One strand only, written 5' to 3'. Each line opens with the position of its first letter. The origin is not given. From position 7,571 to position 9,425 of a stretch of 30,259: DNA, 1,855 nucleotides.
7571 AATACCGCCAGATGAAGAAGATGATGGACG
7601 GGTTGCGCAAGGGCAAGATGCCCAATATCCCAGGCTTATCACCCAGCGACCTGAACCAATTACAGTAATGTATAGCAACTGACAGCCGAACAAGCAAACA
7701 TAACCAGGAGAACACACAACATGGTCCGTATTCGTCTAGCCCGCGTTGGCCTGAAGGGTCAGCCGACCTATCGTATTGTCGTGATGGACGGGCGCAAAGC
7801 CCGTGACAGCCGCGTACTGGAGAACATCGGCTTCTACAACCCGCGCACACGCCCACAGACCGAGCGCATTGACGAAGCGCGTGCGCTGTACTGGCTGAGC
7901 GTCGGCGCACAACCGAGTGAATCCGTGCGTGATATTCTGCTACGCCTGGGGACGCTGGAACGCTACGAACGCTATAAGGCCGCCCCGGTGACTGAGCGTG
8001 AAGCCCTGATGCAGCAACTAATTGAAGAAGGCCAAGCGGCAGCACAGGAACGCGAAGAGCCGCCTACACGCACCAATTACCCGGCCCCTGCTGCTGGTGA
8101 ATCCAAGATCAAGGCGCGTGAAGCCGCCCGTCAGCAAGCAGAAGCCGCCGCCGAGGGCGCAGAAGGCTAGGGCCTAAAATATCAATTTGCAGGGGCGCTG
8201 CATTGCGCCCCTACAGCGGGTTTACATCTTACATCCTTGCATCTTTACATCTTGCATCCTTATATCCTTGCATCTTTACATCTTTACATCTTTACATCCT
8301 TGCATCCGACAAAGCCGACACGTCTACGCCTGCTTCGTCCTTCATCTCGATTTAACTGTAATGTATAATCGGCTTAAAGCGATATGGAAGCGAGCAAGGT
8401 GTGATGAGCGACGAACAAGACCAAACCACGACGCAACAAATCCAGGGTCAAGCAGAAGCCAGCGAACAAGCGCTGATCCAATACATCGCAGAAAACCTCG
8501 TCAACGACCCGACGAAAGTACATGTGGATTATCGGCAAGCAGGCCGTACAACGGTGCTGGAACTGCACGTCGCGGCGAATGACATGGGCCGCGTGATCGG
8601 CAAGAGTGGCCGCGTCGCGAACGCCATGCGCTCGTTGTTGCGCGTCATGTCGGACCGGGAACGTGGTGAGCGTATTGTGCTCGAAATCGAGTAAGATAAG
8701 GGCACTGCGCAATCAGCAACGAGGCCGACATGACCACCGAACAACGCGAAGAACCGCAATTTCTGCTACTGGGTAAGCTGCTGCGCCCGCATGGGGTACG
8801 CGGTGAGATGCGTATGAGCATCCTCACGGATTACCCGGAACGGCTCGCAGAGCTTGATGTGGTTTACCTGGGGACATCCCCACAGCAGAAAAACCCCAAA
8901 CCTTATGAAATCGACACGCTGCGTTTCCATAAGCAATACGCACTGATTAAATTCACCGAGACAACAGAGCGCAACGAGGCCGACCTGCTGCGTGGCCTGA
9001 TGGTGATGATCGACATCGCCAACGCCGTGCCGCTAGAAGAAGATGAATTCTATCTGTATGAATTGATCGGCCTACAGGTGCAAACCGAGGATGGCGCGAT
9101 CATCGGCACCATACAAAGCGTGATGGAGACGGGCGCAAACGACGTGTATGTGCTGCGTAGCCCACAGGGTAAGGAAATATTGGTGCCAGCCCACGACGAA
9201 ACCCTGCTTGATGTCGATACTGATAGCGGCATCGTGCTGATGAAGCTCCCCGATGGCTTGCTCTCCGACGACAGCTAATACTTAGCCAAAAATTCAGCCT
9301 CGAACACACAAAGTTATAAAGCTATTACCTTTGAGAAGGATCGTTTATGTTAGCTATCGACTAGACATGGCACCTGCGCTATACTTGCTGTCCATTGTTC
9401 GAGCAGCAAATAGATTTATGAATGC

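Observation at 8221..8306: About 11-unit tandem array of the 8-bp motif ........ between rpsP and the KH-protein gene promoter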

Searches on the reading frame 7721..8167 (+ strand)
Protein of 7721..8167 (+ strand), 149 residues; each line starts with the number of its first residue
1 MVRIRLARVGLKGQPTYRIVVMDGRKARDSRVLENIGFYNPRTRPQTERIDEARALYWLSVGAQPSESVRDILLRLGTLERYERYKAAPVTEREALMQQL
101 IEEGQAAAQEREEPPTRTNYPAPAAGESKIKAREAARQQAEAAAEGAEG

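Call 8: find_encoding_contigs(protein=window:7721-8167:+, flank=3000, max_places=10)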
Protein window:7721-8167:+ (149 aa): 4 contigs read that carry it; 3 places shown.
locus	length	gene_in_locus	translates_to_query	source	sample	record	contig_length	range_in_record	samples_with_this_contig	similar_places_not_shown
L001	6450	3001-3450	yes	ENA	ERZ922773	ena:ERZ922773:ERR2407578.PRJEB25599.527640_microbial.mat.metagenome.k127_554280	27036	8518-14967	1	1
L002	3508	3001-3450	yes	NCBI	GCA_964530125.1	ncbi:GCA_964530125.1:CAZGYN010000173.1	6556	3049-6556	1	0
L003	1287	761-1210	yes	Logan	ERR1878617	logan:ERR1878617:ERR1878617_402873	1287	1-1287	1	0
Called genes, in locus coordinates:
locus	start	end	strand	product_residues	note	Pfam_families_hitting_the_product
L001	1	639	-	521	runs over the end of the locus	PF01145:Band_7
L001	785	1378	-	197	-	PF01957:NfeD (weak)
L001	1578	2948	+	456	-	PF02881:SRP54_N, PF00448:SRP54, PF13401:AAA_22 (faint), PF02978:SRP_SPB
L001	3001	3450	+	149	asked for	PF00886:Ribosomal_S16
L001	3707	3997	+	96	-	PF13083:KH_KhpA-B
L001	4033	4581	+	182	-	PF01782:RimM, PF05239:PRC, PF24986:PRC_RimM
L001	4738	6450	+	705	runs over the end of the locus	PF01807:Zn_ribbon_DnaG, PF08275:DNAG_N, PF01751:Toprim, PF13155:Toprim_2, PF13362:Toprim_3 (weak), PF13662:Toprim_4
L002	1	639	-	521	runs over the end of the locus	PF01145:Band_7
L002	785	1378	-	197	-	PF01957:NfeD (weak)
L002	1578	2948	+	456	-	PF02881:SRP54_N, PF00448:SRP54, PF13401:AAA_22 (faint), PF02978:SRP_SPB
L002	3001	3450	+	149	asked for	PF00886:Ribosomal_S16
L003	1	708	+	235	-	?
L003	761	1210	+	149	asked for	PF00886:Ribosomal_S16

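Call 12: find_related_loci(query=window:7721-8167:+, collection=genome_contigs, flank=6000)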
Query window:7721-8167:+ (149 aa) in genome_contigs; peptide patterns used: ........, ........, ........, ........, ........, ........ (x = any residue, [..] = any of these).
599 stretches matched a pattern (row limit reached: there are more); 47 encode a relative of the query (tblastn E <= 1e-3); 47 distinct loci.
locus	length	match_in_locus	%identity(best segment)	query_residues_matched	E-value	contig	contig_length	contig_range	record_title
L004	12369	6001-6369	64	1-131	1e-46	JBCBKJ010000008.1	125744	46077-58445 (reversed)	MAG: Chloroflexota bacterium isolate J06627_21 NODE_8_length_125744_cov_9.499614, whole genome shotgun sequence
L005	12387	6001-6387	58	1-137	7e-45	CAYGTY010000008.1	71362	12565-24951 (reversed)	MAG TPA_asm: uncultured Anaerolineaceae bacterium isolate ERP117304_co3_241 genome assembly, contig: NODE_562_length_713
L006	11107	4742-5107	62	1-128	5e-43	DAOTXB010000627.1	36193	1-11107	MAG TPA_asm: Anaerolineae bacterium isolate H18_214 k95_543707, whole genome shotgun sequence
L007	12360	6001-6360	58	1-129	3e-41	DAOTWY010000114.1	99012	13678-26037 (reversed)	MAG TPA_asm: Anaerolineae bacterium isolate H16_184 k91_2250451, whole genome shotgun sequence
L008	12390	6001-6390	54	1-136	2e-39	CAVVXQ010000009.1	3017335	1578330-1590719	MAG: uncultured Chloroflexia bacterium isolate MFD05442.bin.2.222 genome assembly, contig: contig_9561, whole genome sho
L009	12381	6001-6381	53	1-133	4e-38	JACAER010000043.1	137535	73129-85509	MAG: Chloroflexota bacterium isolate L.E.CH.6 k119_2379954, whole genome shotgun sequence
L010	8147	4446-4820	53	1-131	4e-36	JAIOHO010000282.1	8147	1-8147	MAG: Anaerolineae bacterium isolate MAG_06 contig_94334, whole genome shotgun sequence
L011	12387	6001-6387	50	1-134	3e-36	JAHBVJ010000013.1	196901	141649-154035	MAG: Anaerolineae bacterium isolate ACE_CHL12 CHL12_13, whole genome shotgun sequence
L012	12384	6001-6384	53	1-134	9e-36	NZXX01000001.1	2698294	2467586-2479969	MAG: Anaerolineaceae bacterium isolate NAT290 MHASMcontig_935675, whole genome shotgun sequence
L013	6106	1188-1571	52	1-134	7e-36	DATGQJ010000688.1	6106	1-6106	MAG TPA_asm: Oceanobacillus sp. isolate SMAG_U10420 k141_4798739, whole genome shotgun sequence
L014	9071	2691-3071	53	1-133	9e-36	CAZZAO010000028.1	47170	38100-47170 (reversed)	MAG TPA_asm: uncultured Anaerolineaceae bacterium isolate SRP263991_co5_127 genome assembly, contig: NODE_1605_length_47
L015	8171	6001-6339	54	1-119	2e-34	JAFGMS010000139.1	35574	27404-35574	MAG: Anaerolineae bacterium isolate Zod_Metabat.487 k87_3017436, whole genome shotgun sequence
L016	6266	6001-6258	69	1-86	7e-34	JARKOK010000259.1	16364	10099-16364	MAG: Aggregatilineales bacterium isolate D137_maxbin.019 k141_84497, whole genome shotgun sequence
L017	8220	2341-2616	63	1-92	5e-32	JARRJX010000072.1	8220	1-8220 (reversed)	MAG: Chloroflexota bacterium isolate Spart_031_MAG scaffold_10819, whole genome shotgun sequence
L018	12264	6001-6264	61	1-88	1e-31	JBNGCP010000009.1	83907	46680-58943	MAG: Anaerolineae bacterium isolate E05-002 bin45.fa-9, whole genome shotgun sequence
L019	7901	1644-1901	65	1-86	1e-30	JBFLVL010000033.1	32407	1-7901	MAG: Chloroflexota bacterium isolate MAG005 MAG005_33, whole genome shotgun sequence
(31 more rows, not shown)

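Call 34: find_encoding_contigs(protein=window:7721-8167:+, flank=10000, max_places=4)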
Protein window:7721-8167:+ (149 aa): 4 contigs read that carry it; 4 places shown.
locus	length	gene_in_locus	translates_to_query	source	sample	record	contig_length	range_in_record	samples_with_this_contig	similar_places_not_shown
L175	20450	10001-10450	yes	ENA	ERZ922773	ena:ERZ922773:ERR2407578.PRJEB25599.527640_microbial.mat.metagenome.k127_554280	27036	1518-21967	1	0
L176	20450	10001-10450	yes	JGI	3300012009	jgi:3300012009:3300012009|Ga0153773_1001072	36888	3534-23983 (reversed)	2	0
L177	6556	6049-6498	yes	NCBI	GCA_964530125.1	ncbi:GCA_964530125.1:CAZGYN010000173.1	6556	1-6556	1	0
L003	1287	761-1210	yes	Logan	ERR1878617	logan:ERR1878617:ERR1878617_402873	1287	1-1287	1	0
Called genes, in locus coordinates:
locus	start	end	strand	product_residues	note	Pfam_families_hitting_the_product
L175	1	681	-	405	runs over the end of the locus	PF00285:Citrate_synt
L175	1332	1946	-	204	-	PF01029:NusB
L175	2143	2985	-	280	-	PF04151:PPC (faint)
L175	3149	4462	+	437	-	PF06347:SH3_4 (weak), PF08239:SH3_3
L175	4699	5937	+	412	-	PF23446:LysM1_NFP_LYK (faint), PF23462:LysM3_NFP (faint), PF23472:LysM2_CERK1_LYK3_4_5 (faint), PF23473:LysM3_LYK4_5 (faint), PF23577:LysM_RLK (faint), PF01476:LysM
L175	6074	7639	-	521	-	PF01145:Band_7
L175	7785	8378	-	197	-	PF01957:NfeD (weak)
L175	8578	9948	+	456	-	PF02881:SRP54_N, PF00448:SRP54, PF13401:AAA_22 (faint), PF02978:SRP_SPB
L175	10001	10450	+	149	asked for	PF00886:Ribosomal_S16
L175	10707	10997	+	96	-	PF13083:KH_KhpA-B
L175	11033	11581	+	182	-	PF01782:RimM, PF05239:PRC, PF24986:PRC_RimM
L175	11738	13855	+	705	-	PF01807:Zn_ribbon_DnaG, PF08275:DNAG_N, PF01751:Toprim, PF13155:Toprim_2, PF13362:Toprim_3 (weak), PF13662:Toprim_4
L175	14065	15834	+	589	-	PF00140:Sigma70_r1_2, PF04542:Sigma70_r2, PF04539:Sigma70_r3, PF04545:Sigma70_r4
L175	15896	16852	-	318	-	PF12911:OppC_N, PF00528:BPD_transp_1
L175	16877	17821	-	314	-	PF19300:BPD_transp_1_N, PF00528:BPD_transp_1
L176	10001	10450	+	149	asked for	PF00886:Ribosomal_S16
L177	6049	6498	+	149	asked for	PF00886:Ribosomal_S16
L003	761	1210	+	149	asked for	PF00886:Ribosomal_S16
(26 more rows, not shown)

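Call 68: search_protein_families(library=pfam, proteins=[L019:1644-3464:+, window:7721-8167:+])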
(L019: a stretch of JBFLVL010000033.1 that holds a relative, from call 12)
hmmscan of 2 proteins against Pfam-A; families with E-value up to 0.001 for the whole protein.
L019:1644-3464:+ (607 aa): 1 family
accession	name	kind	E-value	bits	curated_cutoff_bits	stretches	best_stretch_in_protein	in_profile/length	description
PF00886.24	Ribosomal_S16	-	3.5e-24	84.9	27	1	8-66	1-62/62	Ribosomal protein S16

window:7721-8167:+ (149 aa): 1 family
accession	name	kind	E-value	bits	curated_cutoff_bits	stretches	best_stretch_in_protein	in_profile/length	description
PF00886.24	Ribosomal_S16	-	1.1e-22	80.2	27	1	8-66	1-62/62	Ribosomal protein S16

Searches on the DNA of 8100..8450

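Call 55: search_rna_families(source=window, start=8100, end=8450, threshold=evalue, max_evalue=10)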
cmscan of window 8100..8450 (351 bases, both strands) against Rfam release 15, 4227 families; matches with E-value up to 10: 1.
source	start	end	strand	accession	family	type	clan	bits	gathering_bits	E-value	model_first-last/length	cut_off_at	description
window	8191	8301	-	RF00195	RsmY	Gene; sRNA;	CL00106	12.3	57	0.9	1-121/121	no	RsmY RNA family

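Call 59: search_rna_families(source=window, start=8100, end=8450, threshold=evalue, max_evalue=10, show_alignments=1)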
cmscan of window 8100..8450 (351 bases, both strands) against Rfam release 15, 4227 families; matches with E-value up to 10: 1.
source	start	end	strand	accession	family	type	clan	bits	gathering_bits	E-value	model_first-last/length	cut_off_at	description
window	8191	8301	-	RF00195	RsmY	Gene; sRNA;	CL00106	12.3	57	0.9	1-121/121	no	RsmY RNA family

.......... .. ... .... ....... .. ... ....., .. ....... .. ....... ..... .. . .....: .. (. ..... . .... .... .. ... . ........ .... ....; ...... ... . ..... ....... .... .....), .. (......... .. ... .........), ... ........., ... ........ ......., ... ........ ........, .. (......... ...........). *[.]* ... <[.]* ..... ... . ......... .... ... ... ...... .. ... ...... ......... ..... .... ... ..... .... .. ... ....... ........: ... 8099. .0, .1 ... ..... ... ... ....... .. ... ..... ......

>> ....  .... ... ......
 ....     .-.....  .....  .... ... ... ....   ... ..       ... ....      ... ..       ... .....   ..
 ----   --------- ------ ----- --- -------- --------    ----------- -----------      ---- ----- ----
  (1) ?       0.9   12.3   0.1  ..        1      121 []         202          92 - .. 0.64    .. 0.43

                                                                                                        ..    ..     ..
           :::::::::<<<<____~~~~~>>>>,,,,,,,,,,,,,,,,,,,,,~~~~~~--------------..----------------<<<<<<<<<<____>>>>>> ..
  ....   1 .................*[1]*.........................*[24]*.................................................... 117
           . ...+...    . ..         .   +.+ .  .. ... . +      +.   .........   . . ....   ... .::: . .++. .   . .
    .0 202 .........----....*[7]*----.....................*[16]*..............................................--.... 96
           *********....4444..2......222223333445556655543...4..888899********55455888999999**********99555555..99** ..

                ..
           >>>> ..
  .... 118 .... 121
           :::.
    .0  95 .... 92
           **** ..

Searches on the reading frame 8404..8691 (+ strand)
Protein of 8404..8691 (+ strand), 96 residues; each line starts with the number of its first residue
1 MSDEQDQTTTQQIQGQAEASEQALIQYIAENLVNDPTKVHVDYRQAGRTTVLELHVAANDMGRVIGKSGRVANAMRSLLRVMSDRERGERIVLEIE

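Call 20: find_encoding_contigs(protein=window:8404-8691:+, flank=1500, max_places=10)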
Protein window:8404-8691:+ (96 aa): 6 contigs read that carry it; 4 places shown.
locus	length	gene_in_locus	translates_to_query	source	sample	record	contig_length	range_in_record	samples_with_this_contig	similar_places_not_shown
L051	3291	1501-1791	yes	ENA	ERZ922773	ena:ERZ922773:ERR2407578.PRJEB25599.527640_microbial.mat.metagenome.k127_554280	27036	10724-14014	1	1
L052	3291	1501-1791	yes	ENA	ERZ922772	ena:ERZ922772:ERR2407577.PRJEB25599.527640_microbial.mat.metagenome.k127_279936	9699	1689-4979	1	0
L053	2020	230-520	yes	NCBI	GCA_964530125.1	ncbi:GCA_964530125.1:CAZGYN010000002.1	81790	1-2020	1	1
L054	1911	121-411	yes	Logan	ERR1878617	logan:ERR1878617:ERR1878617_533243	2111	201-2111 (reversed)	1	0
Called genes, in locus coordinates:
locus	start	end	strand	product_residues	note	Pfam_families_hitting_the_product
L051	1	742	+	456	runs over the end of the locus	PF02881:SRP54_N, PF00448:SRP54, PF13401:AAA_22 (faint), PF02978:SRP_SPB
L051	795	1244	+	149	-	PF00886:Ribosomal_S16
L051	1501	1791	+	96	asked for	PF13083:KH_KhpA-B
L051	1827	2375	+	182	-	PF01782:RimM, PF05239:PRC, PF24986:PRC_RimM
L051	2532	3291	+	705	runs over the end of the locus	PF01807:Zn_ribbon_DnaG, PF08275:DNAG_N, PF01751:Toprim, PF13155:Toprim_2, PF13362:Toprim_3 (weak), PF13662:Toprim_4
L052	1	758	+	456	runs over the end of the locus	PF02881:SRP54_N, PF00448:SRP54, PF13401:AAA_22 (faint), PF02978:SRP_SPB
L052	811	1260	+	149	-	PF00886:Ribosomal_S16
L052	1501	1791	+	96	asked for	PF13083:KH_KhpA-B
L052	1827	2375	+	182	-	PF01782:RimM, PF05239:PRC, PF24986:PRC_RimM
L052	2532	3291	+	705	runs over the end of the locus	PF01807:Zn_ribbon_DnaG, PF08275:DNAG_N, PF01751:Toprim, PF13155:Toprim_2, PF13362:Toprim_3 (weak), PF13662:Toprim_4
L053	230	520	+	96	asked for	PF13083:KH_KhpA-B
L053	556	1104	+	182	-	PF01782:RimM, PF05239:PRC, PF24986:PRC_RimM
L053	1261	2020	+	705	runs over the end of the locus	PF01807:Zn_ribbon_DnaG, PF08275:DNAG_N, PF01751:Toprim, PF13155:Toprim_2, PF13362:Toprim_3 (weak), PF13662:Toprim_4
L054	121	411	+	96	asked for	PF13083:KH_KhpA-B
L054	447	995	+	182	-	PF01782:RimM, PF05239:PRC, PF24986:PRC_RimM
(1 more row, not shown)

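Call 68: search_protein_families(library=pfam, proteins=[window:8404-8691:+])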
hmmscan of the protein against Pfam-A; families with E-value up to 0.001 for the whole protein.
window:8404-8691:+ (96 aa): 1 family
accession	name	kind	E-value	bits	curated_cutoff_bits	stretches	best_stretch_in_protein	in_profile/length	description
PF13083.13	KH_KhpA-B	-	2.7e-19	69.3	32.1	1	23-95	2-73/73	KhpA/KhpB, KH domain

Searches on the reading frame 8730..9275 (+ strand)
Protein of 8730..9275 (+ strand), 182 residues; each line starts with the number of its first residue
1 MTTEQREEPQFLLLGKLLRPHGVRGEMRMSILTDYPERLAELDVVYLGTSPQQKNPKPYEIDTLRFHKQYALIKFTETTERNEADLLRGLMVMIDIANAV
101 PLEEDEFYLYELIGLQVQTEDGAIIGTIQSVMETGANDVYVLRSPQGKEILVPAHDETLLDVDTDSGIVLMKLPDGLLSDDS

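Call 40: find_homologous_proteins(query=window:8730-9275:+, max_evalue=1e-20)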
Query window:8730-9275:+ (182 aa): 3948 proteins with E <= 1e-20 among 4256 candidates; the best 120 are listed.
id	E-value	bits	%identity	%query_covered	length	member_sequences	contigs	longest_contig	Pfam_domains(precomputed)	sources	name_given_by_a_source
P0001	7.5e-113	392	100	100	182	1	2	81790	PF01782.25,PF24986.2,PF05239.22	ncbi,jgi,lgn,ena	jgi:16S rRNA processing protein RimM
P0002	2.4e-74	267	68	97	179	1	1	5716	PF01782.25,PF24986.2,PF05239.22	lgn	-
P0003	1.0e-68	248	62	98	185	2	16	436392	PF01782.25,PF24986.2,PF05239.22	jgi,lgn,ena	-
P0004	1.5e-68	248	65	97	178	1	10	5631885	PF01782.25,PF24986.2,PF05239.22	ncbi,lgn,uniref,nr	ncbi:16S rRNA processing protein RimM [Phototrophicus methaneseepsis]|uniref:Ribosome maturation fac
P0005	4.9e-68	246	64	97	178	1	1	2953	PF01782.25,PF24986.2,PF05239.22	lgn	-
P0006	4.3e-67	243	57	100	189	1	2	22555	PF01782.25,PF24986.2,PF05239.22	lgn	-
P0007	2.8e-66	240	63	94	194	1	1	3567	PF01782.25,PF24986.2,PF05239.22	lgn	-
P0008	3.7e-66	240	57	97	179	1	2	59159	PF01782.25,PF24986.2,PF05239.22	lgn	-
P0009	1.9e-65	238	59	96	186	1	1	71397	PF01782.25,PF24986.2,PF05239.22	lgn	-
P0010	2.6e-65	237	59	99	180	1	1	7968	PF01782.25,PF24986.2,PF05239.22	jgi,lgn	jgi:16S rRNA processing protein RimM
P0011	4.4e-65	237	57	100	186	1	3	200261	PF01782.25,PF24986.2,PF05239.22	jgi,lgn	jgi:16S rRNA processing protein RimM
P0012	4.7e-65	236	63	97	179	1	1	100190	PF01782.25,PF24986.2,PF05239.22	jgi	-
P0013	1.6e-64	235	62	94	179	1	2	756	PF01782.25,PF24986.2,PF05239.22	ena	-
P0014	1.7e-64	235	63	97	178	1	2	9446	PF01782.25,PF24986.2,PF05239.22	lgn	-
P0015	3.0e-64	234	57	99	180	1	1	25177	PF01782.25,PF24986.2,PF05239.22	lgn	-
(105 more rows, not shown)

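Call 41: find_encoding_contigs(protein=P0002, flank=5000, max_places=2)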
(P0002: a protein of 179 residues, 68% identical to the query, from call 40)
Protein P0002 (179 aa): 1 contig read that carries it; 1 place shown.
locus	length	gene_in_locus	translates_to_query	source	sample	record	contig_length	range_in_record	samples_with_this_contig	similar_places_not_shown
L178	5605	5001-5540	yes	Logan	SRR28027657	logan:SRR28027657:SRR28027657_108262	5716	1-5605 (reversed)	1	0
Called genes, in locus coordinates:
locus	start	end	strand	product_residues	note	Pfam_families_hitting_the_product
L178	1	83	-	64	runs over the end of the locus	?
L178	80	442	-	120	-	-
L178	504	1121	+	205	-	PF00246:Peptidase_M14, PF10994:DUF2817 (weak)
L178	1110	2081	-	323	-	PF02826:2-Hacid_dh_C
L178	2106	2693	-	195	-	PF05685:Uma2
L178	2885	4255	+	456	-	PF02881:SRP54_N, PF00448:SRP54, PF13401:AAA_22 (weak), PF02978:SRP_SPB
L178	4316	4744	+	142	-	PF00886:Ribosomal_S16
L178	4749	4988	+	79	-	PF13083:KH_KhpA-B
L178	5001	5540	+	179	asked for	PF01782:RimM, PF05239:PRC, PF24986:PRC_RimM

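Call 42: find_encoding_contigs(protein=P0004, flank=10000, max_places=2)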
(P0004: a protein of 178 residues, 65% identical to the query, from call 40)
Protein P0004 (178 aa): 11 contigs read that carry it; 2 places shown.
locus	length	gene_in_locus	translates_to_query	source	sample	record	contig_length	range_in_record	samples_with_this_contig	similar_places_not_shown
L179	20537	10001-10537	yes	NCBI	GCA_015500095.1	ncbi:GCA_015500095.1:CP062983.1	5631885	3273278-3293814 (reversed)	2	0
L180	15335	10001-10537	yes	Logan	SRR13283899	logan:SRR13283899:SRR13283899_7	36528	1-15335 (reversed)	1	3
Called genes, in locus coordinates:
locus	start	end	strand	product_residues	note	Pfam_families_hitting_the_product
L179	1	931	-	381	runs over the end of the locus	PF03706:LPG_synthase_TM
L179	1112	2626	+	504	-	PF13529:Peptidase_C39_2, PF00515:TPR_1 (faint), PF07719:TPR_2 (faint), PF13181:TPR_8 (faint), PF13431:TPR_17 (faint), PF13414:TPR_11 (faint)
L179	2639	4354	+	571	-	PF01554:MatE (weak), PF03023:MurJ, PF13440:Polysacc_synt_3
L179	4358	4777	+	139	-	-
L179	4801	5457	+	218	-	PF00753:Lactamase_B, PF12706:Lactamase_B_2 (weak)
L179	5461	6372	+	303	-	PF01676:Metalloenzyme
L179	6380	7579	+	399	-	PF07690:MFS_1, PF12832:MFS_1_like (weak), PF00083:Sugar_tr (weak), PF07690:MFS_1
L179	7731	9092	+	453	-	PF02881:SRP54_N, PF00448:SRP54, PF13401:AAA_22 (weak), PF01656:CbiA (faint), PF02978:SRP_SPB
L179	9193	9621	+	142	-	PF00886:Ribosomal_S16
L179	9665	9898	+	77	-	PF13083:KH_KhpA-B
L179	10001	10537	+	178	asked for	PF01782:RimM, PF05239:PRC, PF24986:PRC_RimM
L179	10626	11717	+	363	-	PF02481:DNA_processg_A, PF17782:WHD_DprA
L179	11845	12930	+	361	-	PF00483:NTP_transferase, PF12804:NTP_transf_3, PF22640:ManC_GMP_beta-helix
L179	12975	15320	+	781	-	PF18930:DUF5679, PF01751:Toprim, PF01131:Topoisom_bac, PF01396:Zn_ribbon_Top1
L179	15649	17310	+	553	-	-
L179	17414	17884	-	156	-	PF03449:GreA_GreB_N, PF01272:GreA_GreB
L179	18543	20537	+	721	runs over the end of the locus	PF13458:Peripla_BP_6, PF01094:ANF_receptor, PF08239:SH3_3 (weak), PF07705:CARDB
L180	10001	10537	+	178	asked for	PF01782:RimM, PF05239:PRC, PF24986:PRC_RimM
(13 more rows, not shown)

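Call 43: find_encoding_contigs(protein=P0003, flank=10000, max_places=3)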
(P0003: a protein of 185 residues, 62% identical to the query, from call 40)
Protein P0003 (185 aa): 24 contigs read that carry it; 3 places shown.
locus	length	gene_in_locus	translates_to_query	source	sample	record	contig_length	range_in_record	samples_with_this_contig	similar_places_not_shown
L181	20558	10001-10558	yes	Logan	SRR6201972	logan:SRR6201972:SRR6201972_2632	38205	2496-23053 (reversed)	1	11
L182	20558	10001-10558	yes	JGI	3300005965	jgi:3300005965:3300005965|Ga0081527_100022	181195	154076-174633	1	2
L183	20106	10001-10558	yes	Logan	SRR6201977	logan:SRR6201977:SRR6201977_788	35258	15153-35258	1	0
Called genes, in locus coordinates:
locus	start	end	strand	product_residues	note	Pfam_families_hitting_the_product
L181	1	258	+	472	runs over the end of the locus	PF21922:PBP_dimer_2, PF00905:Transpeptidase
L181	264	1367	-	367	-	PF03706:LPG_synthase_TM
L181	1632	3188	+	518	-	PF13529:Peptidase_C39_2, PF14559:TPR_19 (faint), PF00515:TPR_1 (faint), PF13431:TPR_17 (faint), PF13181:TPR_8 (faint), PF13432:TPR_16 (faint), PF07719:TPR_2 (weak)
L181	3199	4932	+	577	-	PF03023:MurJ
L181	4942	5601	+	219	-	PF00753:Lactamase_B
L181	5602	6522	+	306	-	PF01676:Metalloenzyme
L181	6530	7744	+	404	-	PF07690:MFS_1, PF00083:Sugar_tr (weak), PF12832:MFS_1_like, PF07690:MFS_1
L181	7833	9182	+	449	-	PF02881:SRP54_N, PF01656:CbiA (faint), PF13401:AAA_22 (weak), PF00448:SRP54, PF02978:SRP_SPB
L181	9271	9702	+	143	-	PF00886:Ribosomal_S16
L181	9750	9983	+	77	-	PF13083:KH_KhpA-B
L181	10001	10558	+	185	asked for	PF01782:RimM, PF05239:PRC, PF24986:PRC_RimM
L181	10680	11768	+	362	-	PF02481:DNA_processg_A, PF18306:LDcluster4 (faint), PF17782:WHD_DprA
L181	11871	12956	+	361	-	PF00483:NTP_transferase, PF12804:NTP_transf_3, PF22640:ManC_GMP_beta-helix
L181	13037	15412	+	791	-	PF18930:DUF5679, PF01751:Toprim, PF01131:Topoisom_bac, PF01396:Zn_ribbon_Top1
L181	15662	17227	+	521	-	-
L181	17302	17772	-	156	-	PF03449:GreA_GreB_N, PF01272:GreA_GreB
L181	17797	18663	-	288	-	PF00753:Lactamase_B, PF12706:Lactamase_B_2 (weak)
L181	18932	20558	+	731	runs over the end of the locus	PF13458:Peripla_BP_6, PF08239:SH3_3, PF07705:CARDB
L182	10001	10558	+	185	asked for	PF01782:RimM, PF05239:PRC, PF24986:PRC_RimM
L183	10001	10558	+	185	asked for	PF01782:RimM, PF05239:PRC, PF24986:PRC_RimM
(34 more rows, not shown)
